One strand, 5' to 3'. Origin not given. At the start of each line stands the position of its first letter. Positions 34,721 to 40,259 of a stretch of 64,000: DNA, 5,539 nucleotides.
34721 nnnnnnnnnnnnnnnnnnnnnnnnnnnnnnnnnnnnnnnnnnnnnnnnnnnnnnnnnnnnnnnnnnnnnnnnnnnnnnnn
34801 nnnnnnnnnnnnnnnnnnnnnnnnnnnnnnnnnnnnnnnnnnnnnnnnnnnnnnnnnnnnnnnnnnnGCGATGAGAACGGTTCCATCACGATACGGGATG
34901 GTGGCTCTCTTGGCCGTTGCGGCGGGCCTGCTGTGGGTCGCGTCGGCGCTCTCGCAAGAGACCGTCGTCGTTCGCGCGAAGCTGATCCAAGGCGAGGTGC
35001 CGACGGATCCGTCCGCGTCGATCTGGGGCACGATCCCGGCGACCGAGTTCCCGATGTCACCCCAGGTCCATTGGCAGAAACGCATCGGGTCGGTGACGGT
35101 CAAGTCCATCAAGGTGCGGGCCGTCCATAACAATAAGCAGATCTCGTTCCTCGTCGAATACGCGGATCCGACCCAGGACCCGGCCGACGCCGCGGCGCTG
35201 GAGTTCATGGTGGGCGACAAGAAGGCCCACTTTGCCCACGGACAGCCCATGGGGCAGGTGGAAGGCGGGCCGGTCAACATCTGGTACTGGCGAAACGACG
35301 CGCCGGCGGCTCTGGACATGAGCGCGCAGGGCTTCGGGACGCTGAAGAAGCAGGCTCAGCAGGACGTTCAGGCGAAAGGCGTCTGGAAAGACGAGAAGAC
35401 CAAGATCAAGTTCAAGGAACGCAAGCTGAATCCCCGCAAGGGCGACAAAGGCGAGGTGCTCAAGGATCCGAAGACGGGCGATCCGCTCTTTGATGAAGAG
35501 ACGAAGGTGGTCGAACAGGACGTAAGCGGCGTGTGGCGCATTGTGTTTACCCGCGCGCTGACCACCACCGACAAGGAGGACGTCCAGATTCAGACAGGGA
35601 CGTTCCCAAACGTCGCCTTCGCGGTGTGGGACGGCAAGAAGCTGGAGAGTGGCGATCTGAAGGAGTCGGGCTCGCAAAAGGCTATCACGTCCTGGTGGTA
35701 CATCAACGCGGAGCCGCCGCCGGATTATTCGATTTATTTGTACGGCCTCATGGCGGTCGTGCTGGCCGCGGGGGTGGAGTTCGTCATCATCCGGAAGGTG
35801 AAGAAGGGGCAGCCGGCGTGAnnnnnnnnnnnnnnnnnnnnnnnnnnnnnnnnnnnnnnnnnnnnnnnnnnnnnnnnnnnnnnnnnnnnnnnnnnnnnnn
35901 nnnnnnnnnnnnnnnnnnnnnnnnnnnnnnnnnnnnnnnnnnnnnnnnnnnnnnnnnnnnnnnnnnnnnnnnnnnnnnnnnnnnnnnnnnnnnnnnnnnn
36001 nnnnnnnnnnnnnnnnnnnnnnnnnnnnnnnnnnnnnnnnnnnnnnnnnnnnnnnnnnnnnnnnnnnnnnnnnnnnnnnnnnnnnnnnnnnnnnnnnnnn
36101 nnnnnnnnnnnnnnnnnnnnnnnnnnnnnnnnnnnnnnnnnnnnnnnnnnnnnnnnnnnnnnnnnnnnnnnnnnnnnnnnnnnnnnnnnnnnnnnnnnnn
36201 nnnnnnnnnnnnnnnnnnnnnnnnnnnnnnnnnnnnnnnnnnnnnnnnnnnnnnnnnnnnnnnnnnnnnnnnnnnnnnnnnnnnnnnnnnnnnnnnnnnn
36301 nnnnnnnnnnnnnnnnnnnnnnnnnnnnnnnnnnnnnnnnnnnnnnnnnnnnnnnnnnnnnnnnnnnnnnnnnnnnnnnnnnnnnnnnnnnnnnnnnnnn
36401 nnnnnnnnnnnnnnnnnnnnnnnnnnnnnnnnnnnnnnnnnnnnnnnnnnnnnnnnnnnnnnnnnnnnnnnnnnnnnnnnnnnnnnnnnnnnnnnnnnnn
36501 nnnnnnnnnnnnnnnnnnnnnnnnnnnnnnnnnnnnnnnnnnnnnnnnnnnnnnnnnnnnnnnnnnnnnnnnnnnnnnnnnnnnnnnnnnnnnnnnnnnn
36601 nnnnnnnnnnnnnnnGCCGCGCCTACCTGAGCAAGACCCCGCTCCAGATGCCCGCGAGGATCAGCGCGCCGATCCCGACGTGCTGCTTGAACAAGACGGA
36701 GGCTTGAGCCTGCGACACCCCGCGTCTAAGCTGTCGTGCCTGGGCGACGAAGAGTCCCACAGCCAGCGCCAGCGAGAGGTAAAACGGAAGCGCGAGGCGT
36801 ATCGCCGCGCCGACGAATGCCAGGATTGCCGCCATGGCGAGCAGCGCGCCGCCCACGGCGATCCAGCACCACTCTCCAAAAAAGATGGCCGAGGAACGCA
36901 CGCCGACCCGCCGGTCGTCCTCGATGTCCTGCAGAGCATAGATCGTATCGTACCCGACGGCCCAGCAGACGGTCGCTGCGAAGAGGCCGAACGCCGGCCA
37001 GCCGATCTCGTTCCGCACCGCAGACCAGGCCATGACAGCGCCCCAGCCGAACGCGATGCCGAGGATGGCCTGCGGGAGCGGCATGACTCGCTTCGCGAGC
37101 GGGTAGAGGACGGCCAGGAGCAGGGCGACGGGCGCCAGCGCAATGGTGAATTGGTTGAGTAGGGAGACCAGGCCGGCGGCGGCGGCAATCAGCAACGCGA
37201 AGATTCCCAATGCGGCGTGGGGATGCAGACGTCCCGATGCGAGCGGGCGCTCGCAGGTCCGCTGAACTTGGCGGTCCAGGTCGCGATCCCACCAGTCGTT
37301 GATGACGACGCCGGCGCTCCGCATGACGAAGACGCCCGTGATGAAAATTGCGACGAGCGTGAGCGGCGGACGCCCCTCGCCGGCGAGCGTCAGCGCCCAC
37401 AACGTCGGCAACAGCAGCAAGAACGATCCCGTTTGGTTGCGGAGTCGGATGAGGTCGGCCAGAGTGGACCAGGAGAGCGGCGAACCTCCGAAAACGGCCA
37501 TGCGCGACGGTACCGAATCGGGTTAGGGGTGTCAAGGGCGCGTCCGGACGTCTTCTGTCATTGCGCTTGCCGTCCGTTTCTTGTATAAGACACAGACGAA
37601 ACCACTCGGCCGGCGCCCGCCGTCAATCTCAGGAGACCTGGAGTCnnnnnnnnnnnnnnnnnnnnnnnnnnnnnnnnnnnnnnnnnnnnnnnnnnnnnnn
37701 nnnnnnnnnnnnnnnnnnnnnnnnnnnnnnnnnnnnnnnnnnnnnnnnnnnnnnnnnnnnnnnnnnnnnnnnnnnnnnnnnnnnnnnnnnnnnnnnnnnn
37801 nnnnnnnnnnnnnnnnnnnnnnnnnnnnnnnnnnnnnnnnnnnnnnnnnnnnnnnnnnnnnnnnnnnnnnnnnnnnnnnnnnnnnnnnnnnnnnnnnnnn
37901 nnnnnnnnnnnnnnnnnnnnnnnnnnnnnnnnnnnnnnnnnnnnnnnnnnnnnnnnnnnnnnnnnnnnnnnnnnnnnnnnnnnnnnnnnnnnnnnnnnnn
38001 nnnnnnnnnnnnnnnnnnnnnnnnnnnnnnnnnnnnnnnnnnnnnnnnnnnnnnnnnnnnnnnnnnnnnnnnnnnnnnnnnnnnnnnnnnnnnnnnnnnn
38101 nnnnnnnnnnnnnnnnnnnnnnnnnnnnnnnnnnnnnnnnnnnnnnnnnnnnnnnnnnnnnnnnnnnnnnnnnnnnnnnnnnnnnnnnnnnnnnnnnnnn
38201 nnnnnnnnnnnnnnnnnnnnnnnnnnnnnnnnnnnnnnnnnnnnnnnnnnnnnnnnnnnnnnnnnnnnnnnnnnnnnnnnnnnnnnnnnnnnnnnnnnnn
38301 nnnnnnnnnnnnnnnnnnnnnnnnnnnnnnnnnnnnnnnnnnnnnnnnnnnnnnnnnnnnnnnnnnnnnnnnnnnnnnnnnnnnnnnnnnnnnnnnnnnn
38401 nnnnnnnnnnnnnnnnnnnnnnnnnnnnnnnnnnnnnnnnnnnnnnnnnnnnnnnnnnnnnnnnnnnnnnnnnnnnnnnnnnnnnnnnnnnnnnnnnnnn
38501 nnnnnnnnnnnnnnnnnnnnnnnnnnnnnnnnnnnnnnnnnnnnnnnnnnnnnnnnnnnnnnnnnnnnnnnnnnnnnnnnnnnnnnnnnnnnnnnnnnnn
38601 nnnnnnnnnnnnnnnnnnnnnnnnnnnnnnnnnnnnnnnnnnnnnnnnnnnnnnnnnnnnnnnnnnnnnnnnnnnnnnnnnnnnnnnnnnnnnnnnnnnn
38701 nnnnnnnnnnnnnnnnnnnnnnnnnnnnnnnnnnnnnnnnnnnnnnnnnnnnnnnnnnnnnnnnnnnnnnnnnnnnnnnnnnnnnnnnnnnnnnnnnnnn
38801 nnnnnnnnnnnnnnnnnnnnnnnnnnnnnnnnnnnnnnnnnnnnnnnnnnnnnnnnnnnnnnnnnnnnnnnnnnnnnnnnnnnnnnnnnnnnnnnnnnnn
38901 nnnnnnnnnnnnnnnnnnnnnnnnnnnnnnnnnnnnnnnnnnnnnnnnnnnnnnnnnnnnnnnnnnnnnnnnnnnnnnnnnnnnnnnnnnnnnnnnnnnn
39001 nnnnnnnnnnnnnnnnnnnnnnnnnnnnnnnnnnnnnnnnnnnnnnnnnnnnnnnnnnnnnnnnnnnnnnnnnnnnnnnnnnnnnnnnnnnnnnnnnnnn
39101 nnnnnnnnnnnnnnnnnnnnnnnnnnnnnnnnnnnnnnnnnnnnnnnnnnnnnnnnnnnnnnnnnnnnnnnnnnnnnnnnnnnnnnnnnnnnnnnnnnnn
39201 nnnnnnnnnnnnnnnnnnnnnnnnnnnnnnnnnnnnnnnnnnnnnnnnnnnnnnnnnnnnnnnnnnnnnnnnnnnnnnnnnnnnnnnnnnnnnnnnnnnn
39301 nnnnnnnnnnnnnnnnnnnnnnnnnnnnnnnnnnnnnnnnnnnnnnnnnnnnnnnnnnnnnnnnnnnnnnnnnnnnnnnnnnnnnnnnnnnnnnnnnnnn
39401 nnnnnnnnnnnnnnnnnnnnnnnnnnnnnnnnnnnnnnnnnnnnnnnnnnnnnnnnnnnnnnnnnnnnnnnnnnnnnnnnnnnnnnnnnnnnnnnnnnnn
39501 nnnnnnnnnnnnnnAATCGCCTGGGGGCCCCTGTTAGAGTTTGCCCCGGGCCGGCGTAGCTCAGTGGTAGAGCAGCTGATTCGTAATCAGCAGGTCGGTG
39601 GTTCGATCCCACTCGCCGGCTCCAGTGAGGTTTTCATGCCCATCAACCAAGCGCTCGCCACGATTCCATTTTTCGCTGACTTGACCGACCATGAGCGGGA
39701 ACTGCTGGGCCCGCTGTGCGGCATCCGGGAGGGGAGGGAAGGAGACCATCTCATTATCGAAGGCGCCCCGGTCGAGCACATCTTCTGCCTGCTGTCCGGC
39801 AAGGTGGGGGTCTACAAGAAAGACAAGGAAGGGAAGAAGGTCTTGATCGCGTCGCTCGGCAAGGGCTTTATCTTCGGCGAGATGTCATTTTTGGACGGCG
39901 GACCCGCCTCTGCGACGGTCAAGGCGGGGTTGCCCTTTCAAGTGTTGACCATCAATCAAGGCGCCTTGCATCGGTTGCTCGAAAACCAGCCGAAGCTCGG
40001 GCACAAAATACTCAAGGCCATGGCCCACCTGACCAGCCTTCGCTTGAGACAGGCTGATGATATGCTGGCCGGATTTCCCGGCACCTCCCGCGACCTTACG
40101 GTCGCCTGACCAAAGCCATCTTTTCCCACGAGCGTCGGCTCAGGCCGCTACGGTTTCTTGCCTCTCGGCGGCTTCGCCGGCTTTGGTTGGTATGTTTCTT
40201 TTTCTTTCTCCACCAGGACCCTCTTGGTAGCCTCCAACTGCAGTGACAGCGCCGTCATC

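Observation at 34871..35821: NxrC-like (EB_dh heme-b) membrane-anchored subunit encoded without any molybdoenzyme partner, inside the oxidase operon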

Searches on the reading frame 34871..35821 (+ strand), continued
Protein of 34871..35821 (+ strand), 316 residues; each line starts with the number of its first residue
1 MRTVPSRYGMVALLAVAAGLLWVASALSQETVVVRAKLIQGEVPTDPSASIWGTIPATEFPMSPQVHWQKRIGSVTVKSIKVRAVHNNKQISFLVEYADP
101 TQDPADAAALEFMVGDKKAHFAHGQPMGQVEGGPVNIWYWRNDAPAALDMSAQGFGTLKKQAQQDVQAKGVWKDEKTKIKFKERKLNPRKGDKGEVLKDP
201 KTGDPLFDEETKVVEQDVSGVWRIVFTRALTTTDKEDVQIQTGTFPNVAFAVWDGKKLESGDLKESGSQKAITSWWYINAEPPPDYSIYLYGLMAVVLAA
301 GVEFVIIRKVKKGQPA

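Call 47: find_encoding_contigs(protein=P0360, flank=8000, max_places=2)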
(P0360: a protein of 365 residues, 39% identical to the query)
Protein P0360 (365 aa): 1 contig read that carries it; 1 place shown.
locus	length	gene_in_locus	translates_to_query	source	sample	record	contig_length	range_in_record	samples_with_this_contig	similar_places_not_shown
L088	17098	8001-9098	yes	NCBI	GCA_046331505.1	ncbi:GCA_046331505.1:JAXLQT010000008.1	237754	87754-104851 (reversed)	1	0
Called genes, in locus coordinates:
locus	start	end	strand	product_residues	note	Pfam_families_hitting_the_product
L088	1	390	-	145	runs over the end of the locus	PF00582:Usp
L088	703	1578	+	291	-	-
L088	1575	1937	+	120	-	PF12837:Fer4_6 (faint), PF13237:Fer4_10 (weak)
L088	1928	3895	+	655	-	PF00384:Molybdopterin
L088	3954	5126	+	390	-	-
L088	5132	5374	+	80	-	-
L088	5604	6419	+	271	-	PF12797:Fer4_2 (faint)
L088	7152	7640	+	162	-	PF02613:Nitrate_red_del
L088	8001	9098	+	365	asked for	PF00034:Cytochrom_C, PF13442:Cytochrome_CBB3 (weak), PF09459:EB_dh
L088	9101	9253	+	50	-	PF02416:TatA_B_E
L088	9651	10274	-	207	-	PF01814:Hemerythrin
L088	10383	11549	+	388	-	PF06050:HGD-D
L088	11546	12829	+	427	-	PF06050:HGD-D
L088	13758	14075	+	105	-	PF01869:BcrAD_BadFG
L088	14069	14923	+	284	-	PF01869:BcrAD_BadFG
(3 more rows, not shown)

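Call 54: find_homologous_proteins(query=P0125, max_evalue=1e-20)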
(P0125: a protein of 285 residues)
Query P0125 (285 aa): 63 proteins with E <= 1e-20 among 5848 candidates.
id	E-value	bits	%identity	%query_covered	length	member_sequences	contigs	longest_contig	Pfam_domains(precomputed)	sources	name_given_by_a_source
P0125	1.1e-189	647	100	100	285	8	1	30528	PF09459.17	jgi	jgi:DMSO reductase family type II enzyme heme b subunit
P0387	1.7e-160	551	89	93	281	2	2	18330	PF09459.17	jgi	-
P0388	1.6e-152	525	84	93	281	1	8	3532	PF09459.17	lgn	-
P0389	1.7e-150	518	79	99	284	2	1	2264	PF09459.17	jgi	-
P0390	1.1e-146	506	81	90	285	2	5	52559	PF09459.17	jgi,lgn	jgi:DMSO reductase family type II enzyme heme b subunit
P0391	2.7e-145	501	78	98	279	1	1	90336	PF09459.17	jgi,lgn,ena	-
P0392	7.6e-143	493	79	93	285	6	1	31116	PF09459.17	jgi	jgi:DMSO reductase family type II enzyme heme b subunit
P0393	8.7e-97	342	56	99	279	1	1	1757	PF09459.17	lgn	-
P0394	1.7e-94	334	56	99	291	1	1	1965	PF09459.17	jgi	-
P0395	6.3e-94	333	81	61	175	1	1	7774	PF09459.17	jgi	jgi:DMSO reductase family type II enzyme heme b subunit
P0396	7.7e-93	329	61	84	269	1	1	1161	PF09459.17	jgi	jgi:DMSO reductase family type II enzyme heme b subunit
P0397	3.3e-88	314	58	83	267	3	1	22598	PF09459.17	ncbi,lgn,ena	-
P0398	8.8e-77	276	53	81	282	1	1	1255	PF09459.17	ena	-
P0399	2.4e-76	275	56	81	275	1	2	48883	PF09459.17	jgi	-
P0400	4.2e-75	271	55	81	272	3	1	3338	PF09459.17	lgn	-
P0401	3.5e-73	264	52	81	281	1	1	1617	PF09459.17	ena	-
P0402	8.9e-73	263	52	81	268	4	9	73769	PF09459.17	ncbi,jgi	ncbi:MAG TPA: ethylbenzene dehydrogenase-related protein [Nitrospiria bacterium]|jgi:DMSO reductase 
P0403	1.2e-72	263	52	81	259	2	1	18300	PF09459.17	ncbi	-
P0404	2.7e-71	258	50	81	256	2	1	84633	PF09459.17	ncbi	-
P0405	4.5e-70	254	48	86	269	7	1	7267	PF09459.17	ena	-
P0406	1.4e-68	249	51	81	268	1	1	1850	PF09459.17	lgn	-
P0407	1.3e-67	246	49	91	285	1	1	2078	PF09459.17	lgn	-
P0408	2.2e-67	245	51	81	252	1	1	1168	PF09459.17,PF03351.23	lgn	-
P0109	5.4e-67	244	52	78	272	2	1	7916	PF09459.17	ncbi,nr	ncbi:MAG TPA: ethylbenzene dehydrogenase-related protein [Nitrospiraceae bacterium]|nr:ethylbenzene 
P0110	5.8e-67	244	52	78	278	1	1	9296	PF09459.17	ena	-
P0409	1.0e-65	240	46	99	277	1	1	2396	PF09459.17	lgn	-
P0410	1.1e-65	240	46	86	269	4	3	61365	PF09459.17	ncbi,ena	-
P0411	6.8e-65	237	51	78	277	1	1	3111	PF09459.17,PF03351.23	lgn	-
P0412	6.9e-65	237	49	80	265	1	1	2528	PF09459.17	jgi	jgi:DMSO reductase family type II enzyme heme b subunit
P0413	9.7e-65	237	46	91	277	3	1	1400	PF09459.17,PF03351.23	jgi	-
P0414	1.6e-64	236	50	78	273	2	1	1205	PF09459.17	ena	-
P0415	7.1e-64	234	49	78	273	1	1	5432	PF09459.17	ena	-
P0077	2.6e-63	232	45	82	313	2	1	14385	PF09459.17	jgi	jgi:DMSO reductase family type II enzyme heme b subunit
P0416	5.8e-63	231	45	95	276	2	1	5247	PF09459.17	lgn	-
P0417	4.0e-62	228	44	95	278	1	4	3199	PF09459.17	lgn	-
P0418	4.4e-62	228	47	78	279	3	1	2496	PF09459.17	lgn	-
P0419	6.3e-62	227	44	95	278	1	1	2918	PF09459.17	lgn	-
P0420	7.0e-62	227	47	81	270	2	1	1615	PF09459.17,PF03351.23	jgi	jgi:DMSO reductase family type II enzyme heme b subunit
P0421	9.2e-62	227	47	78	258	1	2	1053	PF09459.17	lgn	-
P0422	3.0e-61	225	48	79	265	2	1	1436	PF09459.17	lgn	-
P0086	1.2e-60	223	43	81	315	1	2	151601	PF09459.17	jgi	jgi:DMSO reductase family type II enzyme heme b subunit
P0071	1.4e-60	223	43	82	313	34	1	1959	PF09459.17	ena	-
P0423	2.4e-60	222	47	78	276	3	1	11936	PF09459.17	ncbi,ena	-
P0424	3.0e-60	222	47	81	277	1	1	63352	PF09459.17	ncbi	-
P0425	3.2e-60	222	46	78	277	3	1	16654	PF09459.17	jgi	jgi:DMSO reductase family type II enzyme heme b subunit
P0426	3.3e-60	222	47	77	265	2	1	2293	PF09459.17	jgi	-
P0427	7.7e-60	221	47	78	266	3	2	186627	PF09459.17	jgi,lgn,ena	jgi:Ethylbenzene dehydrogenase.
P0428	1.7e-42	164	45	66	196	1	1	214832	PF09459.17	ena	-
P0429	4.6e-28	116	29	78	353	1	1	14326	PF09459.17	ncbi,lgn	ncbi:MAG: ethylbenzene dehydrogenase-related protein [Acidiferrobacterales bacterium]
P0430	8.4e-28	116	37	42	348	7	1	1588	PF09459.17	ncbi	-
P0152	1.0e-25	109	59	34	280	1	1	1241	PF09459.17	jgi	-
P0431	1.5e-23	102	40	30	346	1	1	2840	PF09459.17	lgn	-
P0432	1.8e-23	101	36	40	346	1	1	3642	PF09459.17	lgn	-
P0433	7.7e-23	99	25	71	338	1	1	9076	PF09459.17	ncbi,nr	ncbi:MAG: hypothetical protein HY332_24615 [Chloroflexi bacterium]|nr:hypothetical protein [Chlorofl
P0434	8.1e-23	99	36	41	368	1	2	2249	PF09459.17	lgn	-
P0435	1.4e-22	98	31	74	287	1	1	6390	PF09459.17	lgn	-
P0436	1.7e-22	98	37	40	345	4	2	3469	PF09459.17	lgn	-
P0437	3.9e-22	97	37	40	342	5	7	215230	PF09459.17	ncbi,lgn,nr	ncbi:MAG: hypothetical protein IT496_04905 [Gammaproteobacteria bacterium]|nr:hypothetical protein [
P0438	4.3e-22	97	36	35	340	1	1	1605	PF09459.17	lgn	-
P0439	1.1e-21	95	37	40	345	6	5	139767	PF09459.17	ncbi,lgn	ncbi:MAG: ethylbenzene dehydrogenase-related protein [Gammaproteobacteria bacterium]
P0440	1.8e-21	95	39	33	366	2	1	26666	PF09459.17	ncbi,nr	ncbi:MAG: hypothetical protein HYU76_00310 [Betaproteobacteria bacterium]|nr:hypothetical protein [B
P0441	2.0e-21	95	33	40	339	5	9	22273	PF09459.17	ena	-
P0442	2.2e-21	94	40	29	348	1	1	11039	PF09459.17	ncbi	-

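Call 55: find_encoding_contigs(protein=P0402, flank=10000, max_places=2)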
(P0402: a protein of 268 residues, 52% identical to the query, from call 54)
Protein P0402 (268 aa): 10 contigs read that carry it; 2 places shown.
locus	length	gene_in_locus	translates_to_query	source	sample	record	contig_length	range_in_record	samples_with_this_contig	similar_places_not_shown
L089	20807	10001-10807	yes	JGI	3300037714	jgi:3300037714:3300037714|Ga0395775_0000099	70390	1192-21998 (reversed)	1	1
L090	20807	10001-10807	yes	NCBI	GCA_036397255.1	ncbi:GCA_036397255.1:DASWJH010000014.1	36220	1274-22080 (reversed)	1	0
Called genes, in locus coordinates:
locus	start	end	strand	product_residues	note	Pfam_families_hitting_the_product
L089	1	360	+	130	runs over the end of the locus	PF00571:CBS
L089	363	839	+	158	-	PF13620:CarboxypepD_reg (weak)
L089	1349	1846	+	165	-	PF00034:Cytochrom_C (weak), PF13442:Cytochrome_CBB3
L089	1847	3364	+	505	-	PF01654:Cyt_bd_oxida_I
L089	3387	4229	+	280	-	PF00034:Cytochrom_C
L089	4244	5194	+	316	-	PF00355:Rieske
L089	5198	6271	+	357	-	PF00033:Cytochrome_B, PF13631:Cytochrom_B_N_2, PF00032:Cytochrom_B_C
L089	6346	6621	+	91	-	-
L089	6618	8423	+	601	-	PF01654:Cyt_bd_oxida_I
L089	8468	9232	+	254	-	PF00034:Cytochrom_C, PF13442:Cytochrome_CBB3 (faint)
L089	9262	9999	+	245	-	PF00034:Cytochrom_C (weak), PF13442:Cytochrome_CBB3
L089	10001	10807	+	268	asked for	PF09459:EB_dh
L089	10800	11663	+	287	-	PF00034:Cytochrom_C, PF13442:Cytochrome_CBB3 (weak), PF00034:Cytochrom_C (weak)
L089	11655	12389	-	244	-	PF03781:FGE-sulfatase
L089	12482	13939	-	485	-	PF20695:UbiD_N, PF01977:UbiD, PF20696:UbiD_C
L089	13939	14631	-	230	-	PF01040:UbiA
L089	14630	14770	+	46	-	-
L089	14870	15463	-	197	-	PF04345:Chor_lyase, PF01947:Rv2949c-like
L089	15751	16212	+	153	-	PF00034:Cytochrom_C, PF13442:Cytochrome_CBB3 (weak)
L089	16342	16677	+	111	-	PF00034:Cytochrom_C (weak), PF13442:Cytochrome_CBB3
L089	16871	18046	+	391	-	PF11336:DUF3138 (faint), PF07642:BBP2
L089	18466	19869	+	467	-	-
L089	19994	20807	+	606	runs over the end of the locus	PF01541:GIY-YIG, PF27096:UvrC_M, PF02151:UVR (faint), PF22920:UvrC_RNaseH, PF08459:UvrC_RNaseH_dom, PF14520:HHH_5, PF12826:HHH_2 (weak)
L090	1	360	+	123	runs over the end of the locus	PF00571:CBS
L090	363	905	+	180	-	PF13620:CarboxypepD_reg (weak)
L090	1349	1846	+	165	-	PF00034:Cytochrom_C (weak), PF13442:Cytochrome_CBB3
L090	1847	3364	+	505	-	PF01654:Cyt_bd_oxida_I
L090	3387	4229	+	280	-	PF00034:Cytochrom_C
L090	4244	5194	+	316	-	PF00355:Rieske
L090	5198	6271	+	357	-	PF00033:Cytochrome_B, PF13631:Cytochrom_B_N_2, PF00032:Cytochrom_B_C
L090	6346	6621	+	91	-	-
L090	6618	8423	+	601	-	PF01654:Cyt_bd_oxida_I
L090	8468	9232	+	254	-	PF00034:Cytochrom_C, PF13442:Cytochrome_CBB3 (faint)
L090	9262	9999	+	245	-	PF00034:Cytochrom_C (weak), PF13442:Cytochrome_CBB3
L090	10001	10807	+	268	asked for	PF09459:EB_dh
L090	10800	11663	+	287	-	PF00034:Cytochrom_C, PF13442:Cytochrome_CBB3 (weak), PF00034:Cytochrom_C (weak)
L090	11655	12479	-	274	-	PF03781:FGE-sulfatase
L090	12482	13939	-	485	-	PF20695:UbiD_N, PF01977:UbiD, PF20696:UbiD_C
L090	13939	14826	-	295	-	PF01040:UbiA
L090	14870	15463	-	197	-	PF04345:Chor_lyase, PF01947:Rv2949c-like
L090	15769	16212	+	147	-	PF00034:Cytochrom_C, PF13442:Cytochrome_CBB3 (weak)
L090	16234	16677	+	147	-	PF00034:Cytochrom_C (weak), PF13442:Cytochrome_CBB3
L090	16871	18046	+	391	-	PF11336:DUF3138 (faint), PF07642:BBP2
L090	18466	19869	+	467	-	-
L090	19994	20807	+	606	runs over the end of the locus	PF01541:GIY-YIG, PF27096:UvrC_M, PF02151:UVR (faint), PF22920:UvrC_RNaseH, PF08459:UvrC_RNaseH_dom, PF14520:HHH_5, PF12826:HHH_2 (weak)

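Call 56: find_encoding_contigs(protein=P0125, flank=10000, max_places=1)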
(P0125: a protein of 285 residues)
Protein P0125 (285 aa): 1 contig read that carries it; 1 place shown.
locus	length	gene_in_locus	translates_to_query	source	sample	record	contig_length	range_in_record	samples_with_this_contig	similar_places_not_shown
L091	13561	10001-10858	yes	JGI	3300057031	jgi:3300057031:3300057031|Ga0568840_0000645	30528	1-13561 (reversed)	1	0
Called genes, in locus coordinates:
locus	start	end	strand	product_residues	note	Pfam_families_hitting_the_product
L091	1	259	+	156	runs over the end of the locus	PF00582:Usp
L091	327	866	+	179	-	PF01750:HycI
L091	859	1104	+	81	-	PF01155:HypA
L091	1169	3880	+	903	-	PF00708:Acylphosphatase, PF07503:zf-HYPF, PF01300:Sua5_yciO_yrdC, PF17788:HypF_C, PF22521:HypF_C_2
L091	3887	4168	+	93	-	PF01455:HupF_HypC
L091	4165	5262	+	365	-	PF01924:HypD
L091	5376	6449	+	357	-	PF00586:AIRS, PF02769:AIRS_C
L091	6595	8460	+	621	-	PF01654:Cyt_bd_oxida_I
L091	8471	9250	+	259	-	PF13442:Cytochrome_CBB3 (faint), PF00034:Cytochrom_C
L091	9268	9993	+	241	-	PF13442:Cytochrome_CBB3 (weak)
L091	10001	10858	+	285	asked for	PF09459:EB_dh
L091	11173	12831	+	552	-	PF06414:Zeta_toxin (faint), PF13671:AAA_33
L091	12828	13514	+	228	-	PF01988:VIT1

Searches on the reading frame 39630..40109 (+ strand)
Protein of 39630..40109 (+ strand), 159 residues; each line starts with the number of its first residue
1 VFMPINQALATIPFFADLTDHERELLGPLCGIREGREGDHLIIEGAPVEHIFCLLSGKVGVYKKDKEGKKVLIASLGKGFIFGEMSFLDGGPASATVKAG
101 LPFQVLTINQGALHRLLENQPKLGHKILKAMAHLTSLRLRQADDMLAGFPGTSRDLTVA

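Call 51: search_protein_families(library=pfam, proteins=[window:39630-40109:+], max_evalue=0.001)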
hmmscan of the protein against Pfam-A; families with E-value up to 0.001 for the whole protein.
window:39630-40109:+ (159 aa): 1 family
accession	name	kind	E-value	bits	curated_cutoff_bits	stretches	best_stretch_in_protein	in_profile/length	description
PF00027.35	cNMP_binding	-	3.5e-20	72.2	27.5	1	36-119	5-88/89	Cyclic nucleotide-binding domain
